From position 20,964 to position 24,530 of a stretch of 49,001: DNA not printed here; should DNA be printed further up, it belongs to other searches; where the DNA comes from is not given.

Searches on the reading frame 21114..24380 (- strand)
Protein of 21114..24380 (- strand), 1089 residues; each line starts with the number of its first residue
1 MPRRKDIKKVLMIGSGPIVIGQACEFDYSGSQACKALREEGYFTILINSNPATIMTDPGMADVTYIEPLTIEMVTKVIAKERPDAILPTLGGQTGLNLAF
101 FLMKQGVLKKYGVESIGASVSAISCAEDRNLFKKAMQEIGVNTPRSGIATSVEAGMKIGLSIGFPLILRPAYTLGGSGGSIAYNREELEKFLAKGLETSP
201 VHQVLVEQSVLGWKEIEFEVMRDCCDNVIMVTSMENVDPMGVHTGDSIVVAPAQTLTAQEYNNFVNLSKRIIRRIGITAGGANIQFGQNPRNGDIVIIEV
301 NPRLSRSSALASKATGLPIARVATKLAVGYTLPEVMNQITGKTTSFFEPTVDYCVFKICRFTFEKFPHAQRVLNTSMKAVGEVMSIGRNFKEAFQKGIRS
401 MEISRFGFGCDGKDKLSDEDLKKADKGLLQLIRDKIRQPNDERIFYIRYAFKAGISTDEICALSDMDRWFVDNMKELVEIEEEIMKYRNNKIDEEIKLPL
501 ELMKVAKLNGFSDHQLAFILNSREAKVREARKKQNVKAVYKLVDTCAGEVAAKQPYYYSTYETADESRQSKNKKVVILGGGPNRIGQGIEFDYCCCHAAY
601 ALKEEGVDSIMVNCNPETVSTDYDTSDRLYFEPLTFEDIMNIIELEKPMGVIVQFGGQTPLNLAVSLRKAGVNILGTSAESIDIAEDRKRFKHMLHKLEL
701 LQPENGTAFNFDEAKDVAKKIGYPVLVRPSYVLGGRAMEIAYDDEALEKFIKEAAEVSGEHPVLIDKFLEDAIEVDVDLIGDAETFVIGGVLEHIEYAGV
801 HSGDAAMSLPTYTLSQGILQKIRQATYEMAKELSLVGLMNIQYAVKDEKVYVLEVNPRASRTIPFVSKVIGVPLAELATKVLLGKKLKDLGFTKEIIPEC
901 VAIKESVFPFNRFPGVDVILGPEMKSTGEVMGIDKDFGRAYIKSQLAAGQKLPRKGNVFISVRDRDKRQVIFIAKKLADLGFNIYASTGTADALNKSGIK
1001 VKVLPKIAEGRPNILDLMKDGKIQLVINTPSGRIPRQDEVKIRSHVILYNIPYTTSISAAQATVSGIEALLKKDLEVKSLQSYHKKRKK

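Call 81: search_protein_families(library=pfam, proteins=[window:21114-24380:-], max_evalue=0.00001)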
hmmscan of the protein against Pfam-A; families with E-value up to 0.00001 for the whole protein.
window:21114-24380:- (1089 aa): 8 families
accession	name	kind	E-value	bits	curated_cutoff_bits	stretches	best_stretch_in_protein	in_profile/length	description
PF02786.22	CPSase_L_D2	-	1.8e-105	351.6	19.8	2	128-334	1-210/211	Carbamoyl-phosphate synthase L chain, ATP binding domain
PF25596.1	CPSase_L_D1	-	1.8e-99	328.2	27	2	572-683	2-117/118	Carbamoyl phosphate synthase preATP-grasp domain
PF02787.25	CPSase_L_D3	-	9.1e-23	80.5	26.6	1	435-519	2-79/80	Carbamoyl-phosphate synthetase large chain, oligomerisation domain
PF02142.27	MGS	-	6.2e-21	74.8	24.1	1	971-1055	3-94/94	MGS-like domain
PF07478.18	Dala_Dala_lig_C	-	4.1e-16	59.5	24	1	712-857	26-174/204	D-ala D-ala ligase C-terminus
PF02222.28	ATP-grasp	-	4.8e-15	56.1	27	1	695-859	3-163/179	ATP-grasp domain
PF15632.11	ATPgrasp_Ter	-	3.2e-12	46.8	29.1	1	821-887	48-113/131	ATP-grasp in the biosynthetic pathway with Ter operon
PF02655.19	ATP-grasp_3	-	7e-10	39.7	23.2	0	718-859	27-157/160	ATP-grasp domain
